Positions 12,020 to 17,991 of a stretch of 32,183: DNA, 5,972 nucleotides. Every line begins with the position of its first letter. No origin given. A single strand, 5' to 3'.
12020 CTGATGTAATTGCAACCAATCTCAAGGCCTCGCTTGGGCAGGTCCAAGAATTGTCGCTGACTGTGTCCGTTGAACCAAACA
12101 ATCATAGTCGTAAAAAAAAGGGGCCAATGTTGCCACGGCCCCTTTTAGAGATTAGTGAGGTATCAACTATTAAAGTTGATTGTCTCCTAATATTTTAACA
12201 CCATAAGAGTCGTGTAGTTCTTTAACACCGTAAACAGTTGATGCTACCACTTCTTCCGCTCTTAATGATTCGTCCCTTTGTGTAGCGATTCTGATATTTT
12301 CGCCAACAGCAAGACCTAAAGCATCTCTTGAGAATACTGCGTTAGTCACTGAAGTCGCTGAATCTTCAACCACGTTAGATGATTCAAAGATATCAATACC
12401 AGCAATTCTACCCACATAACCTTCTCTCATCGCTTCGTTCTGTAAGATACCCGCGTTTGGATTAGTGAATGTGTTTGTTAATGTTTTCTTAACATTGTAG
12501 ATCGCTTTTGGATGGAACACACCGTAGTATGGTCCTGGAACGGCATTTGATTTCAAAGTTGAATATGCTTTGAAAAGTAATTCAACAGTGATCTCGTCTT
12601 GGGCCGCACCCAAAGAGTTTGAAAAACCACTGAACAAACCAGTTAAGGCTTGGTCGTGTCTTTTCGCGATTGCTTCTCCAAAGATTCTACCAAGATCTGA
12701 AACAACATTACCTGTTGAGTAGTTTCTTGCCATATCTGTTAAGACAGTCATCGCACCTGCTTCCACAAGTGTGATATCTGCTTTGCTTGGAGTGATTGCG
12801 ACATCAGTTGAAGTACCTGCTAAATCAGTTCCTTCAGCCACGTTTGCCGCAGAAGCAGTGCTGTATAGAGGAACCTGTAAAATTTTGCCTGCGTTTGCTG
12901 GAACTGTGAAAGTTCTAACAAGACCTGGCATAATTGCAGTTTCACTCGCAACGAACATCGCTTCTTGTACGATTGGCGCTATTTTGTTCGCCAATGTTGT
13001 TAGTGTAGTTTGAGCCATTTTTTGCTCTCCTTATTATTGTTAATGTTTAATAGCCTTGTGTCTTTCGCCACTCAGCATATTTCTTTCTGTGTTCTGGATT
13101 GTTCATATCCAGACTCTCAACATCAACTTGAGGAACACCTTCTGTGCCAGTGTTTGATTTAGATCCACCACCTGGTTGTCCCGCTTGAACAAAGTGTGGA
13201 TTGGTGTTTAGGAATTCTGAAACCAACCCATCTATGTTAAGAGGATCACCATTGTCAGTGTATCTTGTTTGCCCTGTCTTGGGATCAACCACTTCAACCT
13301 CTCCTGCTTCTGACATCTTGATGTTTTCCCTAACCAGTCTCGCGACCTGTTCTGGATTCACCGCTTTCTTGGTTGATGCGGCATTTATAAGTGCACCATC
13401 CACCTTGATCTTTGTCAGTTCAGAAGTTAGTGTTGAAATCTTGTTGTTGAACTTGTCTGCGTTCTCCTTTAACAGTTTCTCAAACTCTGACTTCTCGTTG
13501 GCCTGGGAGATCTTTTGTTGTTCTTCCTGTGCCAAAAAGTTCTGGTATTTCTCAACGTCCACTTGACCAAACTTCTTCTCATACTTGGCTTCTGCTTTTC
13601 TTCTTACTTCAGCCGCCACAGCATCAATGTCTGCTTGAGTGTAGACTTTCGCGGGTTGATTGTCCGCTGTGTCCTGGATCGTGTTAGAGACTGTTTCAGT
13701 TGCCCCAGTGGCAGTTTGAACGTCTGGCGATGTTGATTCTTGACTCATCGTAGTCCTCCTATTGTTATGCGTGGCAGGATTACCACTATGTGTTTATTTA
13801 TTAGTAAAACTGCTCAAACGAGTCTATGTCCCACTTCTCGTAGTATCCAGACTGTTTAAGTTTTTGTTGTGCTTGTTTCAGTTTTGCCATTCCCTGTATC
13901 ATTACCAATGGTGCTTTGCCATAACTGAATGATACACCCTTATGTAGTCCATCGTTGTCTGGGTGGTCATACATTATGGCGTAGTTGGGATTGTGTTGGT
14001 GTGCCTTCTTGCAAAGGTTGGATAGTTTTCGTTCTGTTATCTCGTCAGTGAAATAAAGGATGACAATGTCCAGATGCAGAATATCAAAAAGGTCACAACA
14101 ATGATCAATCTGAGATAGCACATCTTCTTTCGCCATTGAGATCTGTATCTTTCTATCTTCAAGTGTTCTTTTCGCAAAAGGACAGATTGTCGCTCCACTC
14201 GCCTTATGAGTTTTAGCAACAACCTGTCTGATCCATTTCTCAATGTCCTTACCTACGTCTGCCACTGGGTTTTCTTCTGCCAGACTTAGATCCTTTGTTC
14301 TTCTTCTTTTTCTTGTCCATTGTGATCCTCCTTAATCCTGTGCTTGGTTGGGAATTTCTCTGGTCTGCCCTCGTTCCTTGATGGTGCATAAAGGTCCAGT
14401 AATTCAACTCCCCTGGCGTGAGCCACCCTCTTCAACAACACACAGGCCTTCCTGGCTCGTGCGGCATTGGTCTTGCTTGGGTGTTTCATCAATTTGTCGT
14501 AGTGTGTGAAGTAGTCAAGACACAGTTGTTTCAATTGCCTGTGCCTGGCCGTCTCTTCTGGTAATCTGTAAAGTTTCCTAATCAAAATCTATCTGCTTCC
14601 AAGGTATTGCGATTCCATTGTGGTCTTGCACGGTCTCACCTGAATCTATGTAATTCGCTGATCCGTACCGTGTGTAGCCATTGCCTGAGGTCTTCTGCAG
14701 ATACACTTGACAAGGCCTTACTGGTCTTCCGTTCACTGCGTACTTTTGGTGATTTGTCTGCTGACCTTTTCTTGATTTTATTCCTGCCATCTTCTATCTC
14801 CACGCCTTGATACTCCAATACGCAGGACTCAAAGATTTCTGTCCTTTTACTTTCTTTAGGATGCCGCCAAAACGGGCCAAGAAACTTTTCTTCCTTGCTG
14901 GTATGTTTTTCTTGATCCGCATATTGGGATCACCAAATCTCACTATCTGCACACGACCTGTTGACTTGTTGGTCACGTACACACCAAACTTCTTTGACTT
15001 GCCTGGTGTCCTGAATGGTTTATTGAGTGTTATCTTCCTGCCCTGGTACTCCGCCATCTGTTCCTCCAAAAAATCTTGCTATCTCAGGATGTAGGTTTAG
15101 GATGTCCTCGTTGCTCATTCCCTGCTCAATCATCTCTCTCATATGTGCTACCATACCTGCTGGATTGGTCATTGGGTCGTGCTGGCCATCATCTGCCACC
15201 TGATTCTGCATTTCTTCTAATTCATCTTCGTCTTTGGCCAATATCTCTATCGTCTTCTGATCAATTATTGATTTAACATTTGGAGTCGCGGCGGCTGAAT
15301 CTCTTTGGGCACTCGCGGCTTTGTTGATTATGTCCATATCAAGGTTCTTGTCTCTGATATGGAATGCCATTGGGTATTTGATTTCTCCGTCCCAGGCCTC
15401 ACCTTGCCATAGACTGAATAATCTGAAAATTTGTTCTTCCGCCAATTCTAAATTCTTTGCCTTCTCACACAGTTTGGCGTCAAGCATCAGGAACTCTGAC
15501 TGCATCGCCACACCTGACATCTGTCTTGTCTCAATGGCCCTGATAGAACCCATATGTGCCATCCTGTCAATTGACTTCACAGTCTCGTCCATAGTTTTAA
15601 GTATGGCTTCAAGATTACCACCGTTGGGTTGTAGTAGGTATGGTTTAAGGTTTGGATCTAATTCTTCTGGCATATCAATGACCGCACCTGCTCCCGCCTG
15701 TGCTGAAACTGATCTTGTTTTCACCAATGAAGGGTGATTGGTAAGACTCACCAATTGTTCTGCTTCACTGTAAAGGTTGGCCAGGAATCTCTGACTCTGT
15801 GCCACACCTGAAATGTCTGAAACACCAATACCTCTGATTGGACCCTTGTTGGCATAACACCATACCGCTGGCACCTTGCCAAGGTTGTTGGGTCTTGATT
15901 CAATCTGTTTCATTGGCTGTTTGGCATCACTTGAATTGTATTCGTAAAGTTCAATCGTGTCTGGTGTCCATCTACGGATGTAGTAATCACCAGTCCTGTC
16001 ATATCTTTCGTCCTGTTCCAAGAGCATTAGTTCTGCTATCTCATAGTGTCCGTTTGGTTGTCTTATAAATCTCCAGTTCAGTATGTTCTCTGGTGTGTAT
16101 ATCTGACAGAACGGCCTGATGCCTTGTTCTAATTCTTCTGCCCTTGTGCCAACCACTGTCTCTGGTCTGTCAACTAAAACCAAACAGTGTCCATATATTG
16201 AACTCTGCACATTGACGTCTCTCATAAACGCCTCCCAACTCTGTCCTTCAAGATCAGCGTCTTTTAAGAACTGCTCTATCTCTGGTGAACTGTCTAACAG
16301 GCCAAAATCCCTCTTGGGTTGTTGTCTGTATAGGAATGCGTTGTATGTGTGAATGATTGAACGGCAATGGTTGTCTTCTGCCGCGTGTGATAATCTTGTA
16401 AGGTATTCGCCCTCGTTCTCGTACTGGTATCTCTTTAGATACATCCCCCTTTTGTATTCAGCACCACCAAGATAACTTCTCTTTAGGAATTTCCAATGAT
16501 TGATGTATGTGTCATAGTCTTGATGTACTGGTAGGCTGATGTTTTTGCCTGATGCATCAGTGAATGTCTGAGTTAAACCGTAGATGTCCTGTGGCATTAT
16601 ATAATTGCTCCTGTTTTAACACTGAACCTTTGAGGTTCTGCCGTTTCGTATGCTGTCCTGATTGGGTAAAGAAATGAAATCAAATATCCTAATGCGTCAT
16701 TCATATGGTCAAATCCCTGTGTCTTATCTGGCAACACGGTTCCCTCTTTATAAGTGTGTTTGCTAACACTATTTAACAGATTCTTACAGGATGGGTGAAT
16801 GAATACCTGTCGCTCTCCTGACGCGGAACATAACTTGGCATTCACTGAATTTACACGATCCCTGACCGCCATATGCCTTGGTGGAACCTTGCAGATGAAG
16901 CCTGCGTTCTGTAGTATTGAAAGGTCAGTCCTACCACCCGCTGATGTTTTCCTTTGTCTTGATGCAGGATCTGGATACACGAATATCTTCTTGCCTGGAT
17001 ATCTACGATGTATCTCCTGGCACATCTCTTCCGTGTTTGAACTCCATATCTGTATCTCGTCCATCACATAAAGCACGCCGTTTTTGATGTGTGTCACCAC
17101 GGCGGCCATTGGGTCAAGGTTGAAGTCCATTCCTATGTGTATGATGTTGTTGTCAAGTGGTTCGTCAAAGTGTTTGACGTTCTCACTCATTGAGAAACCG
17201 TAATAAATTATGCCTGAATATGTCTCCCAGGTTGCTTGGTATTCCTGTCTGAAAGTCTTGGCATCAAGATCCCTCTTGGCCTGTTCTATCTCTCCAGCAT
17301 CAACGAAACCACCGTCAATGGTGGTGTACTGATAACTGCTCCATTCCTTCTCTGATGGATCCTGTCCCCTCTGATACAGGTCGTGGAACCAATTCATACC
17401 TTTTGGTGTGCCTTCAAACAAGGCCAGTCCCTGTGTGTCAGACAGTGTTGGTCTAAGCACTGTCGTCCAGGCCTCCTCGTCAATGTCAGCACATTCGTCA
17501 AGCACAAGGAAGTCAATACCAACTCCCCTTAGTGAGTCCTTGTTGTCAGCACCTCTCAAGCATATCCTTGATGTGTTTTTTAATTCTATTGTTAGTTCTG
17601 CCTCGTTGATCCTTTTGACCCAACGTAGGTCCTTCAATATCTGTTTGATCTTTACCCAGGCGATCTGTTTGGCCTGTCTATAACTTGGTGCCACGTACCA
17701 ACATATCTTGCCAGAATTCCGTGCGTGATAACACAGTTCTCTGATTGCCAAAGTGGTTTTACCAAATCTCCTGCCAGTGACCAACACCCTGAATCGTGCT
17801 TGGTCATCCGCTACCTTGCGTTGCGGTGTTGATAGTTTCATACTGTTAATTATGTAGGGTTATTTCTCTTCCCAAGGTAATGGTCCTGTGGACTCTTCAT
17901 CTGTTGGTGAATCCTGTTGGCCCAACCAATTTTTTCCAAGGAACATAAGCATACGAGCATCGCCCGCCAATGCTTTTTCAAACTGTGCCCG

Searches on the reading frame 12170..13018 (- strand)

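Call 79: search_protein_families(library=phrogs, proteins=[window:12170-13018:-], max_evalue=0.00001)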
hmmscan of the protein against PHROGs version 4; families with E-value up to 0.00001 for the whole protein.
window:12170-13018:- (282 aa): 4 families
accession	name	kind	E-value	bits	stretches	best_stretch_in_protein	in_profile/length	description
phrog_544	-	head and packaging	2.5e-14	54.3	1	6-271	5-266/282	major head protein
phrog_267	-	head and packaging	8.4e-13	49.2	1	29-268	58-315/410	major head protein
phrog_283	-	head and packaging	3.6e-11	44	1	9-220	5-221/385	major head protein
phrog_1357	-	head and packaging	7e-09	36.1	1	24-218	45-262/356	major head protein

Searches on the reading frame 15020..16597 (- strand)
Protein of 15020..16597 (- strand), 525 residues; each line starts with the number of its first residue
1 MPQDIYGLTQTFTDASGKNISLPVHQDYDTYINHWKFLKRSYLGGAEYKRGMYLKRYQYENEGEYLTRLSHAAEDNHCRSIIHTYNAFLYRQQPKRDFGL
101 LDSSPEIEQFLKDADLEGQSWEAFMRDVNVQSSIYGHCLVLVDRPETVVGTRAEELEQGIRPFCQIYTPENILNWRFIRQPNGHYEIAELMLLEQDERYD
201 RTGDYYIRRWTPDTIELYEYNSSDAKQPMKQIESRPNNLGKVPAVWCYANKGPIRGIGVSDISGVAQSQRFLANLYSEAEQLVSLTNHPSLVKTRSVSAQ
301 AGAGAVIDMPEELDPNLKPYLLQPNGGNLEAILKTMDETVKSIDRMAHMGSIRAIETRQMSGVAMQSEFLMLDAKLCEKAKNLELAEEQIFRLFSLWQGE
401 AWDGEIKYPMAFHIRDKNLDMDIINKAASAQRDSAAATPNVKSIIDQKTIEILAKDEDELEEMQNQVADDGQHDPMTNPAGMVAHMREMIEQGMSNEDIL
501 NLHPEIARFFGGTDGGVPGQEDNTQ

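Call 79: search_protein_families(library=phrogs, proteins=[window:15020-16597:-], max_evalue=0.00001)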
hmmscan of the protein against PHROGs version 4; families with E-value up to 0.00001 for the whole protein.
window:15020-16597:- (525 aa): 3 families
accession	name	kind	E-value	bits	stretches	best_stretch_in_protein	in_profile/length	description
phrog_145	-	head and packaging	9.4e-67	226.8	1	24-481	13-476/493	portal protein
phrog_12458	-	unknown function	1.2e-21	78.2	1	24-247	33-261/265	-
phrog_64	-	head and packaging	1.5e-06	28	1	29-251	79-282/547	portal protein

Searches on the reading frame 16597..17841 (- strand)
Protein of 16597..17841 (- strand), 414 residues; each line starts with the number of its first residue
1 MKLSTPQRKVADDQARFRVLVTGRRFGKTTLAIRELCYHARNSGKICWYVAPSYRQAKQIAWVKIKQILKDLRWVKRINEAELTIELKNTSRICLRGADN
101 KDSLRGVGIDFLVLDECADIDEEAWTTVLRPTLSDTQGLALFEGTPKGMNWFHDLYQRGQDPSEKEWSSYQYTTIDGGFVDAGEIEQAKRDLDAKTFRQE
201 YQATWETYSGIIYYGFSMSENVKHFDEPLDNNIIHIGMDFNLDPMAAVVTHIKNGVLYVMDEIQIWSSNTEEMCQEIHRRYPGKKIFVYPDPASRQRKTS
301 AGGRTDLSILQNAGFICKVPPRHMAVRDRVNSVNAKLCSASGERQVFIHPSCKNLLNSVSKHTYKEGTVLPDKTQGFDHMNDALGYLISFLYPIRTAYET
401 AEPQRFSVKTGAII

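Call 79: search_protein_families(library=phrogs, proteins=[window:16597-17841:-], max_evalue=0.00001)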
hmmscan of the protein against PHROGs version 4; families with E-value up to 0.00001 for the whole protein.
window:16597-17841:- (414 aa): 7 families
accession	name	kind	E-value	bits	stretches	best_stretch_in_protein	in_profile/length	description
phrog_2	-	head and packaging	8.5e-48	164.7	1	6-395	269-596/807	terminase large subunit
phrog_10250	-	head and packaging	6e-37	128.5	1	189-395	2-219/228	terminase large subunit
phrog_7579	-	head and packaging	4.5e-16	59.8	1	10-202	12-210/239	terminase large subunit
phrog_675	-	head and packaging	2.4e-12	46.9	1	6-147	46-192/576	terminase large subunit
phrog_5653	-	head and packaging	8.6e-09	36.4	1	204-389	2-178/199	terminase large subunit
phrog_979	-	head and packaging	5.1e-07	29.7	1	4-128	155-284/642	terminase large subunit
phrog_6672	-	head and packaging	4e-06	27.5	0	322-389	57-127/145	terminase large subunit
